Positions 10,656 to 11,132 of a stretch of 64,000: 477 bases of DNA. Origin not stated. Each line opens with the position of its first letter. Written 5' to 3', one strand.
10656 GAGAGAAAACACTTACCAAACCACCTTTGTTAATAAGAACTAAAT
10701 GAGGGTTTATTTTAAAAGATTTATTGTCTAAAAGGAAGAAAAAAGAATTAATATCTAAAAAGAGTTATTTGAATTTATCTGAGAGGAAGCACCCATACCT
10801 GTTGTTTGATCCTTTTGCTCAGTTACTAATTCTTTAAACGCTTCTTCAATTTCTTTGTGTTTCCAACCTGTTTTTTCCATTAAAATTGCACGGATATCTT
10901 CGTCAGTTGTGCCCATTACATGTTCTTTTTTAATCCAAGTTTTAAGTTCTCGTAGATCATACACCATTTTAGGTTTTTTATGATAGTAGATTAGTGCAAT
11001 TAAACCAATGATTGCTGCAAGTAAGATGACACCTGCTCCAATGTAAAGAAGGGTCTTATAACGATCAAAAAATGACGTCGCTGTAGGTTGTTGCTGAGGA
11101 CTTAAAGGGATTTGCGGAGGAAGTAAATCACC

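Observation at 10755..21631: Duplicated gene pair: type II 'MAK...' membrane protein followed by type I WxC-repeat membrane protein with conserved cytoplasmic tail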

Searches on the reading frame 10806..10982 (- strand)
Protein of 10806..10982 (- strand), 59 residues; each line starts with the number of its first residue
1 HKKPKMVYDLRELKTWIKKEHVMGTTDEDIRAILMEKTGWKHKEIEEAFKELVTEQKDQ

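Call 14: search_solved_structures(query=A1, max_evalue=10, show_alignments=3)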
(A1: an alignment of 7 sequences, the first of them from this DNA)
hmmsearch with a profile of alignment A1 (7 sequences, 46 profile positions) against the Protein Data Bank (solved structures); distinct sequences matched with E-value up to 10: 11.
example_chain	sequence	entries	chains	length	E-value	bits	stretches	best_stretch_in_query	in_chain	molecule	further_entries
8vl3_A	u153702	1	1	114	9.7e-06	28.3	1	16-43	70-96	De novo designed protein F3 parent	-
8skx_A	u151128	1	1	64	0.00043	23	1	15-45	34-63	Miniprotein HHH_rd4_0518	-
8etq_A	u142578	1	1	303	0.052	16.4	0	11-28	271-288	k-cTRP5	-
8vl4_A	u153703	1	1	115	0.18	14.7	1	19-43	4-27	De novo design protein 312 parent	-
7nfm_A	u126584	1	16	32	0.18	14.6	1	23-43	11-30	CC-Type2-(LaId)4-L21K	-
8b16_E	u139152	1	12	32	0.21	14.4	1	22-43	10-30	CC-Pent2-I17Q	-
6g6g_A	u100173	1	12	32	0.31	13.9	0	33-43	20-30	CC-Type2-FI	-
5ez9_A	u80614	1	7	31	0.33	13.8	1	28-43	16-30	CC-Hept-L22H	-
5eza_A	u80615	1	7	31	0.37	13.6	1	24-43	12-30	CC-Hept-C-H-I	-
8gqk_A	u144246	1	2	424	1.2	12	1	26-40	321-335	Thiolase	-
2z0m_A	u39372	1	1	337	1.9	11.3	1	4-41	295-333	337aa long hypothetical ATP-dependent RNA helicase deaD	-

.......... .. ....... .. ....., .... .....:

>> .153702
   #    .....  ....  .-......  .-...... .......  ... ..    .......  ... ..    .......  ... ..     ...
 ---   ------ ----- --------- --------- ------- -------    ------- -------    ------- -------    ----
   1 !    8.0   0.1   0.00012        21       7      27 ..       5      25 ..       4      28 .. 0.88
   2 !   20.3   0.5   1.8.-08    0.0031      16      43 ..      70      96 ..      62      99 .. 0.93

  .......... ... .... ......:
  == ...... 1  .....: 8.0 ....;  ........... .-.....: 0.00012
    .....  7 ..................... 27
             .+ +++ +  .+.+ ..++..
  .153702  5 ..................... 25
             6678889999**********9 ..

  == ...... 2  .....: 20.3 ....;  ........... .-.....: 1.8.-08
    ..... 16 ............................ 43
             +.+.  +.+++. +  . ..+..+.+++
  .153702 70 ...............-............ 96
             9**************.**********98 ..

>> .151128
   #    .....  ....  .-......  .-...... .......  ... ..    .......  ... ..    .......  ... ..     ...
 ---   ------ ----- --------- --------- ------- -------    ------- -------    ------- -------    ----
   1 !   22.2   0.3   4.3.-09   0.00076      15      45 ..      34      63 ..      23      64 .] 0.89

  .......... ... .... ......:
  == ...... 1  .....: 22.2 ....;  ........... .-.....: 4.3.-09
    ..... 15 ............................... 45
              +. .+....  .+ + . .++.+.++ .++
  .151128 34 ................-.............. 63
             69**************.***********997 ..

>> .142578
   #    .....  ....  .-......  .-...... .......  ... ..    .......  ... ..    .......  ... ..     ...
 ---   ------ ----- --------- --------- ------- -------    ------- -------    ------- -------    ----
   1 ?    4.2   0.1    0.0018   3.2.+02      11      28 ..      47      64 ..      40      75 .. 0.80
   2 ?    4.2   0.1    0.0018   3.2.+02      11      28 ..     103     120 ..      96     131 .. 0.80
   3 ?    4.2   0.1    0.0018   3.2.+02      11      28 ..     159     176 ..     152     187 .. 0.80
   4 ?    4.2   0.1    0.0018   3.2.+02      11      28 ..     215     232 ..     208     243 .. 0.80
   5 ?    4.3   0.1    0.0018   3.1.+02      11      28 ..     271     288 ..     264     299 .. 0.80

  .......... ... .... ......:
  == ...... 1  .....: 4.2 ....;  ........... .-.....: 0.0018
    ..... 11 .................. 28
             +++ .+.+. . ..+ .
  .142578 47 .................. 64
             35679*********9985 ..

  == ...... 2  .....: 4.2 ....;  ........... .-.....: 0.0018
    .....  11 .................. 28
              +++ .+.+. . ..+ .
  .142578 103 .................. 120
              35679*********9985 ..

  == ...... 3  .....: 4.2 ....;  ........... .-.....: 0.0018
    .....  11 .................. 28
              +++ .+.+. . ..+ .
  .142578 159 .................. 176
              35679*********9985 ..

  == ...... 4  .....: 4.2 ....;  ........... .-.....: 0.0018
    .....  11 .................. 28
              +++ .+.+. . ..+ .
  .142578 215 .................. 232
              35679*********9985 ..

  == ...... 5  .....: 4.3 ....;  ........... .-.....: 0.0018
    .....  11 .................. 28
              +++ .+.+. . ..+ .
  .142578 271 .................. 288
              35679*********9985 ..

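Call 23: search_protein_representatives(alignment_id=A1)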
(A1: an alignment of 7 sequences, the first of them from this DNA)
Query: 7 sequences, 46 profile positions. Proteins with E-value up to 0.001 (for the whole library): 1541; up to 1e-10: 159; up to 1e-30: 2. The best 150 are listed.
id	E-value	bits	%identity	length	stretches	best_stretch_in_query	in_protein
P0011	1.8e-51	187.6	-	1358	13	7-42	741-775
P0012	3.7e-37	141.7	-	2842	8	6-42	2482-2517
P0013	4.3e-27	109.5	-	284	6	5-43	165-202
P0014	1.8e-23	97.9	-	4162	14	24-43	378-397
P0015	3.1e-23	97.1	-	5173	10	8-42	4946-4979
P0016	9.6e-23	95.6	-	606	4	5-43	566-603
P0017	3.8e-22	93.7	-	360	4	5-43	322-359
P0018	2.8e-21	90.9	-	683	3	6-45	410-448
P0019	6.2e-20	86.6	-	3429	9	4-42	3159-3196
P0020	6.5e-20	86.5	-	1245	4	5-43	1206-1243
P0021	1.0e-19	85.9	-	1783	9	8-43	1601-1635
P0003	1.1e-18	82.6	-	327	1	1-45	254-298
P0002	2.4e-18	81.5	-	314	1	1-46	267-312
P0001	4.4e-18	80.7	-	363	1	1-45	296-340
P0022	9.7e-18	79.6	-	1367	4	6-42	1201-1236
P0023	1.2e-17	79.3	-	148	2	5-45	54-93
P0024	1.8e-17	78.7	-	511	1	1-44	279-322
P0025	1.9e-17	78.6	-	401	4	6-44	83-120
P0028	6.4e-17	77.0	-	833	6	5-45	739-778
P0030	2.8e-16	74.9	-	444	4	3-44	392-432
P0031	4.0e-16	74.4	-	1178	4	5-43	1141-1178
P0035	8.0e-16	73.4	-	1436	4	6-41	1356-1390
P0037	1.2e-15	72.9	-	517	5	19-42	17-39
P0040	2.3e-15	71.9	-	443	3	7-43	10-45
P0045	5.1e-15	70.9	-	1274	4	4-43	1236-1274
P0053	1.9e-14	69.1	-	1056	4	4-44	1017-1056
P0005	3.4e-14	68.2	-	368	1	1-44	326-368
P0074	1.9e-13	65.9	-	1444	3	4-45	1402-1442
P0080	3.2e-13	65.1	-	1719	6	8-43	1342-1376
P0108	3.9e-12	61.6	-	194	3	2-36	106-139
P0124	8.0e-12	60.6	-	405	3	4-43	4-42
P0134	1.6e-11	59.7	-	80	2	4-44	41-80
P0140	2.5e-11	59.0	-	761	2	4-43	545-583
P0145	3.6e-11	58.6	-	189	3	3-43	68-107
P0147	4.0e-11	58.4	-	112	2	6-44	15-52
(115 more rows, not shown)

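Call 28: search_protein_families(library=pfam, proteins=[P0013, P0017, P0016, P0025, P0023, P0108, P0011, P0134, P0147], max_evalue=1)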
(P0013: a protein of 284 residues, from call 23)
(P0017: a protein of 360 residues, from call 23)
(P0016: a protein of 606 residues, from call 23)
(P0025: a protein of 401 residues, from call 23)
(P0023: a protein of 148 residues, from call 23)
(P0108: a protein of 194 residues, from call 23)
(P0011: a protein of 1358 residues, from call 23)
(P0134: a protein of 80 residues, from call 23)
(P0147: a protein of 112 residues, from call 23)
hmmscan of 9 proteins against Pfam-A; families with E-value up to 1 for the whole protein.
P0013 (284 aa): 14 families
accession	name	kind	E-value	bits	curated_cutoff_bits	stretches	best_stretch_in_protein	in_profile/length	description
PF04361.18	DUF494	-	1.2e-05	25.6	22.6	2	209-266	11-66/153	Protein of unknown function (DUF494)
PF22016.2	DUF6933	-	0.00021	21.6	27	1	172-207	62-97/157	Domain of unknown function (DUF6933)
PF05396.16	Phage_T7_Capsid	-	0.00054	20.8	27.1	1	43-130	21-108/188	Phage T7 capsid assembly protein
PF10911.13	T7-like_Y65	-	0.0011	19.1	25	0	226-256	42-72/77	Bacteriophage T7-like gene 6.5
PF21982.2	RecX_HTH1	-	0.0013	19.1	26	0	182-199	18-35/40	RecX, first three-helix domain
PF16198.10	TruB_C_2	-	0.015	15.9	29.3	0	178-207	34-64/66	tRNA pseudouridylate synthase B C-terminal domain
PF02899.23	Phage_int_SAM_1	-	0.038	14.7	22.3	0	246-269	46-69/83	Phage integrase, N-terminal SAM-like domain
PF20669.3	Exo70_N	-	0.062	14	23.9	0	227-259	20-51/83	Exocyst complex component Exo70 N-terminal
PF22504.1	DUF6993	-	0.076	13.5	25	0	214-238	6-30/83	Domain of unknown function (DUF6993)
PF12106.13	Colicin_E5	-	0.08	13.7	25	0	180-202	6-28/88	Colicin E5 ribonuclease domain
PF25317.1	SAM_SMF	-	0.11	13.2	27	0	76-96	36-56/65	SMF/DprA SAM domain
PF22628.2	zf-CCCH_10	-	0.43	10.5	27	0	199-218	20-39/39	ZAP-like CCCH zinc finger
PF12485.14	SPIDER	-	0.48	11.6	25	0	139-205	47-115/156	SLy Proteins Associated Disordered Region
PF18885.6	DUF5648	-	0.79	10.4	25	0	183-241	67-132/134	Domain of unknown function (DUF5648)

P0017 (360 aa): 7 families
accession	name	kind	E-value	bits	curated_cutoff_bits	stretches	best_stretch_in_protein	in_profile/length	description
PF21982.2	RecX_HTH1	-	0.022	15.1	26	1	339-357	18-36/40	RecX, first three-helix domain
PF03793.24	PASTA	-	0.096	13.1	23.2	0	333-354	7-28/64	PASTA domain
PF21685.2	Fungal_virus_P2_N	-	0.17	11.2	27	0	218-276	61-122/365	Fungal virus Capsid protein, N-terminal domain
PF07610.17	DUF1573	-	0.18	12.3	26.1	1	3-41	54-92/98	Protein of unknown function (DUF1573)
PF01466.24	Skp1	-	0.18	12.1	22.3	0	251-262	16-27/48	Skp1 family, dimerisation domain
PF22970.2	DUF7028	-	0.19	12.2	27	1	206-264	26-81/83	Domain of unknown function (DUF7028)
PF08647.16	BRE1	-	0.21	12.1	27.9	1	199-247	43-91/95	BRE1 E3 ubiquitin ligase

P0016 (606 aa): 20 families
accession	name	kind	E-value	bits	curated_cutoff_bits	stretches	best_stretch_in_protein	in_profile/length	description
PF24625.1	DUF7626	-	1.3e-06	28.5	27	2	528-551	4-27/55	Domain of unknown function (DUF7626)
PF02787.25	CPSase_L_D3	-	9.1e-06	26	26.6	2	439-479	40-79/80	Carbamoyl-phosphate synthetase large chain, oligomerisation domain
PF22448.1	RepB_primase_C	-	1.1e-05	25.6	26.1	1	581-604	7-30/54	RepB DNA-primase C-terminal helical domain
PF22838.1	COMMD8_HN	-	2e-05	25.4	27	0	565-602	45-83/90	COMMD8, helical N-terminal domain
PF00627.37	UBA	-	0.00036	20.7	22.4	1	473-503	2-32/37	UBA/TS-N domain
PF05808.16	Podoplanin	-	0.001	19.8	30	1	304-375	56-127/135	Podoplanin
PF08671.16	SinI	-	0.0023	18.1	31.4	1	519-534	9-24/28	Anti-repressor SinI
PF04255.20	DUF433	-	0.0024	18.1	23.6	0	480-502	27-49/56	Protein of unknown function (DUF433)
PF08542.16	Rep_fac_C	-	0.0043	17.8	23.6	1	473-526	22-75/88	Replication factor C C-terminal domain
PF12106.13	Colicin_E5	-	0.0099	16.6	25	0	409-458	7-50/88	Colicin E5 ribonuclease domain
PF01988.24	VIT1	-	0.021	15.1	28.1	1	390-452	66-126/214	VIT family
PF14067.11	LssY_C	-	0.03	14.4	25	0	472-508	26-62/188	LssY C-terminus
PF17870.6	Insulin_TMD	-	0.062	13.8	33.4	1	346-376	7-41/47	Insulin receptor trans-membrane segment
PF11588.13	DUF3243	-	0.071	13.9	27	0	459-482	13-36/79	Protein of unknown function (DUF3243)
PF03918.19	CcmH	-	0.093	12.4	25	0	395-417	58-80/143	Cytochrome C biogenesis protein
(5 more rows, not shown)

P0025 (401 aa): 5 families
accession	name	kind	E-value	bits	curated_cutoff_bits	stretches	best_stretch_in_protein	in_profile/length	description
PF01323.26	DSBA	-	1.3e-06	28.8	25.6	0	176-222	108-154/191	DSBA-like thioredoxin domain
PF12106.13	Colicin_E5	-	0.0026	18.5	25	0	24-64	10-50/88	Colicin E5 ribonuclease domain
PF23255.1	DUF7070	-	0.0038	17.4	27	0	193-213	10-30/49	Domain of unknown function (DUF7070)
PF22943.2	HTH_68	-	0.026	14.6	27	0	198-211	14-27/45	Putative helix-turn-helix domain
PF17267.7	DUF5333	-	0.07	13.8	27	0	188-228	38-78/110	Family of unknown function (DUF5333)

P0023 (148 aa): 22 families
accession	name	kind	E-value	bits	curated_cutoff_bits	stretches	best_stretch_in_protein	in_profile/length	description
PF24901.1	HTH_MCM7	-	0.00012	22.3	26.5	1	45-76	24-55/76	DNA replication licensing factor MCM7, winged helix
PF04361.18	DUF494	-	0.00071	19.9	22.6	1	109-143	11-43/153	Protein of unknown function (DUF494)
PF05961.16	Chordopox_A13L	-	0.0029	18.3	24.1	1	27-54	8-35/69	Chordopoxvirus A13L protein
PF22448.1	RepB_primase_C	-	0.004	17.4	26.1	0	114-131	14-31/54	RepB DNA-primase C-terminal helical domain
PF09106.17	SelB-wing_2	-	0.014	15.9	22.3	0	61-95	11-44/57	Elongation factor SelB, winged helix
PF04415.17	DUF515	-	0.02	13.8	29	1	15-117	24-118/449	Protein of unknown function (DUF515)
PF20563.3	DUF6773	-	0.042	14.1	27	1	22-54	128-160/163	Family of unknown function (DUF6773)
PF13800.11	Sigma_reg_N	-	0.046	14.4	26.3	1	13-45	5-38/91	Sigma factor regulator N-terminal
PF19762.4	DUF6249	-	0.054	13.9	33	1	24-77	5-61/104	Domain of unknown function (DUF6249)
PF21933.2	MCM5_C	-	0.058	13.8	27.2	0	69-94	18-43/59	MCM5, C-terminal domain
PF07672.19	MFS_Mycoplasma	-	0.06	13.2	24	1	18-59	65-105/297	Mycoplasma MFS transporter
PF24899.1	UBA_DHX29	-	0.077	13.2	27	0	123-145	4-26/55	ATP-dependent RNA helicase DHX29, UBA domain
PF17870.6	Insulin_TMD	-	0.099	13.2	33.4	1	27-48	24-45/47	Insulin receptor trans-membrane segment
PF00335.26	Tetraspanin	-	0.11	12.6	32.1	1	20-131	77-132/225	Tetraspanin family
PF20976.2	Pop8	-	0.14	12.7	27.2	0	97-118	14-35/74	Ribonucleases P/MRP protein subunit Pop8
PF02631.22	RecX_HTH2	-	0.27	11.9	26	0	109-142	8-42/42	RecX, second three-helix domain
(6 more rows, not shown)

P0108 (194 aa): 7 families
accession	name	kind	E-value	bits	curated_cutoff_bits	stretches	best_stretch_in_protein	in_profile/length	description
PF21982.2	RecX_HTH1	-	0.00014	22.2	26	0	79-98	19-38/40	RecX, first three-helix domain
PF02631.22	RecX_HTH2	-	0.002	18.8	26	1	63-97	7-42/42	RecX, second three-helix domain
PF14908.11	HU-CCDC81_euk_1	-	0.028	14.9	26.1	1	37-75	5-44/89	CCDC81 eukaryotic HU domain 1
PF17273.7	DUF5338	-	0.11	13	25.9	0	112-135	30-53/69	Family of unknown function (DUF5338)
PF22448.1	RepB_primase_C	-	0.11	12.8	26.1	0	70-84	15-29/54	RepB DNA-primase C-terminal helical domain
PF22564.2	HAAS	-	0.16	12.8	27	0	101-123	16-38/55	HAAS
PF16881.10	LIAS_N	-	0.28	12.1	27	1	147-181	50-84/96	N-terminal domain of lipoyl synthase of Radical_SAM family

P0011 (1358 aa): 10 families
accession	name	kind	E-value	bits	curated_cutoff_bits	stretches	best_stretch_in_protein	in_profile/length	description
PF21982.2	RecX_HTH1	-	1.2e-12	48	26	0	1335-1358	17-40/40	RecX, first three-helix domain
PF23229.2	DUF7067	-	4.7e-06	26.8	27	0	782-808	28-54/56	Alpha-glucan water dikinase, DUF7067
PF09278.17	MerR-DNA-bind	-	0.00017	22.6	25.4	0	1324-1342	7-25/65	MerR, DNA binding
PF12106.13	Colicin_E5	-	0.00019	22.1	25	0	1243-1262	7-26/88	Colicin E5 ribonuclease domain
PF13411.12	MerR_1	-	0.00057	20.4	21.6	0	1313-1342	38-67/69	MerR HTH family regulatory protein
PF10163.14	EnY2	-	0.0046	17.7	27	0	1153-1205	21-77/83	Transcription factor e(y)2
PF02883.26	Alpha_adaptinC2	-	0.0093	16.7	27.6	1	497-566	24-91/111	Adaptin C-terminal domain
PF10633.15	NPCBM_assoc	-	0.089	13.4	24.4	1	499-554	7-61/78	NPCBM-associated, NEW3 domain of alpha-galactosidase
PF02631.22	RecX_HTH2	-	0.17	12.6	26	0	1231-1263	9-42/42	RecX, second three-helix domain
PF03793.24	PASTA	-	0.21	12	23.2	0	1055-1075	8-28/64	PASTA domain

P0134 (80 aa): 2 families
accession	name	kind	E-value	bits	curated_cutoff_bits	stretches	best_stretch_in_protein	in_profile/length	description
PF23229.2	DUF7067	-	0.043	14.1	27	0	49-66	38-55/56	Alpha-glucan water dikinase, DUF7067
PF12834.13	Phage_int_SAM_2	-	0.067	14.2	22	0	3-28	55-80/91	Phage integrase, N-terminal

P0147 (112 aa): 20 families
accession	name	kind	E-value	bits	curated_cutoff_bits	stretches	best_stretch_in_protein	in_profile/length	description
PF21982.2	RecX_HTH1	-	8.8e-09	35.6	26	2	28-48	15-35/40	RecX, first three-helix domain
PF00627.37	UBA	-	1.7e-05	25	22.4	2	80-104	8-31/37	UBA/TS-N domain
PF22448.1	RepB_primase_C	-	7.1e-05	23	26.1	0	79-97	12-30/54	RepB DNA-primase C-terminal helical domain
PF04695.18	Pex14_N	-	0.00038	20.5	23.2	0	95-110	30-45/46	Pex14 N-terminal domain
PF16282.11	SANT_DAMP1_like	-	0.00043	20.9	29.1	1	16-55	4-43/80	SANT/Myb-like domain of DAMP1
PF12106.13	Colicin_E5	-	0.0035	18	25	0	88-109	6-27/88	Colicin E5 ribonuclease domain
PF24625.1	DUF7626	-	0.0043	17.2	27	0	95-109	12-26/55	Domain of unknown function (DUF7626)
PF18039.7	UBA_6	-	0.0063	16.9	23.5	1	26-42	12-28/42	UBA-like domain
PF24899.1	UBA_DHX29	-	0.0091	16.2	27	0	80-97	8-25/55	ATP-dependent RNA helicase DHX29, UBA domain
PF23053.1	UBA_N4BP1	-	0.012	15.8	27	0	26-43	14-31/45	N4BP1, UBA-like domain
PF24901.1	HTH_MCM7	-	0.013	15.8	26.5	0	22-36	41-55/76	DNA replication licensing factor MCM7, winged helix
PF21981.2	RecX_HTH3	-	0.043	14.4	26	0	21-36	33-48/48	RecX, third three-helix domain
PF17267.7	DUF5333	-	0.068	13.8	27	0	14-45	39-70/110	Family of unknown function (DUF5333)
PF08809.16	DUF1799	-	0.072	13.8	26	0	85-112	42-69/80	Phage related hypothetical protein (DUF1799)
PF02787.25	CPSase_L_D3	-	0.079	13.4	26.6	0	79-108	49-79/80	Carbamoyl-phosphate synthetase large chain, oligomerisation domain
PF02631.22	RecX_HTH2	-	0.1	13.3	26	0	91-106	24-39/42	RecX, second three-helix domain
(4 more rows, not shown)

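Call 29: search_protein_families(library=ncbifam, proteins=[P0013, P0017, P0016, P0025, P0023, P0108, P0011], max_evalue=1)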
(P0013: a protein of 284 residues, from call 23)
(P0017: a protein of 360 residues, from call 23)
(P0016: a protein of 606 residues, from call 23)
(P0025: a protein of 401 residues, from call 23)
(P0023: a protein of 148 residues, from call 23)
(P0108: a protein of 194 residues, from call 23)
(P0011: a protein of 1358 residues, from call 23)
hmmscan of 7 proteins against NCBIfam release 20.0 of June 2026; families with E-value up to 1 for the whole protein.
P0013 (284 aa): 5 families
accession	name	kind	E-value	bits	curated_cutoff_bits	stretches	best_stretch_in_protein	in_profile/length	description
NF002897.0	PRK03430.1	equivalog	6.3e-06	26.4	191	1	208-272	10-73/157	DUF494 family protein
TIGR02337.1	HpaR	equivalog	0.0065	16.3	121.2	1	30-65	56-92/130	homoprotocatechuate degradation operon regulator HpaR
NF040500.1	Bdr_N_group2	subfamily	0.068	13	40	0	180-198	11-29/47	Bdr family repetitive protein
NF047555.1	LIMLP_16695_fam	equivalog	0.25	11.2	100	1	172-195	1-24/57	LIMLP_16695 family PerRB-regulated protein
NF002096.0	PRK00939.1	subfamily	0.84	9.9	98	0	174-198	76-100/102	stress response translation initiation inhibitor YciH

P0017 (360 aa): 4 families
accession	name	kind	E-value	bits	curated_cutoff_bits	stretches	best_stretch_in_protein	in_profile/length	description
NF001052.0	PRK00117.1-1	equivalog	5.3e-06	26.8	266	1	308-359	62-111/166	recombination regulator RecX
NF001053.0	PRK00117.1-3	equivalog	0.016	15.5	216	0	201-244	90-132/180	recombination regulator RecX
NF010769.0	PRK14172.1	equivalog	0.047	12.9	392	1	131-247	12-125/278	bifunctional 5,10-methylene-tetrahydrofolate dehydrogenase/ 5,10-methylene-tetrahydrofolate cyclohydrolase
NF001057.0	PRK00117.3-3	equivalog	0.39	10.8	146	1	316-359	49-92/151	recombination regulator RecX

P0016 (606 aa): 5 families
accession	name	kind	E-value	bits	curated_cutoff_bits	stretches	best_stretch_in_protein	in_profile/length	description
TIGR04213.1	PGF_pre_PGF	domain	3.4e-24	85.6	28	1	182-306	21-152/153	PGF-pre-PGF domain-containing protein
NF001054.0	PRK00117.2-1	equivalog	0.0037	17.4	189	0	528-603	24-97/154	recombination regulator RecX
TIGR00084.2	ruvA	equivalog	0.058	13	85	1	387-443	142-196/202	Holliday junction branch migration protein RuvA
NF033919.1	PA2779_fam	subfamily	0.2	11.8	40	0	470-502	47-79/123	PA2779 family protein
NF009067.0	PRK12402.1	equivalog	0.9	8.4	317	1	431-502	226-300/340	replication factor C small subunit 2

P0025 (401 aa): 0 families

P0023 (148 aa): 13 families
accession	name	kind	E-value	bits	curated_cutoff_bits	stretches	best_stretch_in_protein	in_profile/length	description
NF001057.0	PRK00117.3-3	equivalog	4e-06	27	146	2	108-145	57-94/151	recombination regulator RecX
NF001053.0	PRK00117.1-3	equivalog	4.3e-06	27.2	216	1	108-144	90-126/180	recombination regulator RecX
NF001054.0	PRK00117.2-1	equivalog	0.00028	21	189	1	65-144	21-98/154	recombination regulator RecX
NF001058.0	PRK00117.4-1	equivalog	0.0021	18.1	194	1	68-144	78-151/214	recombination regulator RecX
TIGR03620.1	F420_MSMEG_4141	subfamily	0.0022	17.4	219.8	1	104-126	200-222/280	TIGR03620 family F420-dependent LLM class oxidoreductase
NF001052.0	PRK00117.1-1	equivalog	0.0025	18.1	266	1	108-144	76-112/166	recombination regulator RecX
NF001065.0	PRK00117.5-5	equivalog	0.016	15.4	175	1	64-144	17-93/149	recombination regulator RecX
NF002897.0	PRK03430.1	equivalog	0.019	15.1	191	0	56-95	10-49/157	DUF494 family protein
NF045846.1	MSC0882_dom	subfamily_domain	0.022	13.9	60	1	6-44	199-240/244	MSC_0882 family membrane protein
NF042931.1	SAG1386_EF1546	equivalog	0.028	14.5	80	1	12-50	21-59/158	SAG1386/EF1546 family surface-associated protein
NF002968.0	PRK03642.1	equivalog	0.1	11.4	385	1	20-73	201-255/432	penicillin binding protein PBP4B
NF001062.0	PRK00117.5-2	equivalog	0.14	12.2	336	1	62-95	29-63/164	recombination regulator RecX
NF010008.0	PRK13481.1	equivalog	0.22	10.8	270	1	10-59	31-83/269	glycosyltransferase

P0108 (194 aa): 9 families
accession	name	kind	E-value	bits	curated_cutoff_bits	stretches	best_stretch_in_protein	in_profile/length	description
NF001057.0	PRK00117.3-3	equivalog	4e-08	33.5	146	2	41-99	35-93/151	recombination regulator RecX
NF001065.0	PRK00117.5-5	equivalog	1.5e-07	31.7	175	1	17-115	13-107/149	recombination regulator RecX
NF040500.1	Bdr_N_group2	subfamily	2.5e-07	30.4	40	0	120-146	7-33/47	Bdr family repetitive protein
NF001054.0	PRK00117.2-1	equivalog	1.3e-05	25.3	189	1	16-120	15-117/154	recombination regulator RecX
NF001053.0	PRK00117.1-3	equivalog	1.6e-05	25.3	216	1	38-100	65-127/180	recombination regulator RecX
NF002096.0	PRK00939.1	subfamily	0.0041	17.3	98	0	167-190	77-100/102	stress response translation initiation inhibitor YciH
NF001058.0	PRK00117.4-1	equivalog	0.018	15.1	194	1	56-102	109-154/214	recombination regulator RecX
NF010732.0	PRK14134.1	equivalog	0.027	14.1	351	1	62-153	114-211/283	recombination regulator RecX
NF001052.0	PRK00117.1-1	equivalog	0.042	14.1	266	1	52-97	65-110/166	recombination regulator RecX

P0011 (1358 aa): 8 families
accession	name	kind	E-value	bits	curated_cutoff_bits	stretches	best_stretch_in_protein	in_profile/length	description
NF001057.0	PRK00117.3-3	equivalog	1.3e-11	44.8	146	2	1183-1273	7-101/151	recombination regulator RecX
NF040500.1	Bdr_N_group2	subfamily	5.4e-06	26.1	40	0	1053-1079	7-32/47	Bdr family repetitive protein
NF001054.0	PRK00117.2-1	equivalog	3.2e-05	24.1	189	0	744-795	65-116/154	recombination regulator RecX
NF001052.0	PRK00117.1-1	equivalog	8.2e-05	22.9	266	0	1119-1171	58-110/166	recombination regulator RecX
NF001065.0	PRK00117.5-5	equivalog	0.00015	22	175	0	1047-1093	60-109/149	recombination regulator RecX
NF001058.0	PRK00117.4-1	equivalog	0.005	16.9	194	0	1151-1218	80-150/214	recombination regulator RecX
NF001053.0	PRK00117.1-3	equivalog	0.0076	16.6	216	0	1120-1172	73-125/180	recombination regulator RecX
TIGR01784.1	T_den_put_tspse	subfamily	0.41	10.4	52.1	0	1179-1248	201-262/273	Rpn family recombination-promoting nuclease/putative transposase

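Call 32: find_homologous_proteins(query=A2, max_evalue=0.001)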
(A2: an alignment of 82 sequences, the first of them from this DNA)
Query A2 (82 sequences) (46 aa, profile of the alignment): 1 proteins with E <= 0.001 among 21 candidates.
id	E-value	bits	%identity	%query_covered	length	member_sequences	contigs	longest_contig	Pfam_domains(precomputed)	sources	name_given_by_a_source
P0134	7.2e-18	82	-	-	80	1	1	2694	-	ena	-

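Call 47: predict_structure(alignment_id=A2)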
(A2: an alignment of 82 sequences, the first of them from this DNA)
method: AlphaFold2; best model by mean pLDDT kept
length: 46 residues; sequences in the alignment: 82
mean_pLDDT: 85.2   pTM: 0.58
mean pLDDT of the five models: 85.2, 85.2, 83.6, 82.7, 82.0
residues with pLDDT >= 90: 11; 70-90: 33; 50-70: 2; < 50: 0
segments of 3 or more residues with pLDDT < 50: none
pLDDT, mean of each block of 10 residues (from residue 1): 83 90 88 84 78
secondary structure, 60 per line:
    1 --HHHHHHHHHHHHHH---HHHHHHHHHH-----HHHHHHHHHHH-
elements in order: H3-16 H20-29 H35-45
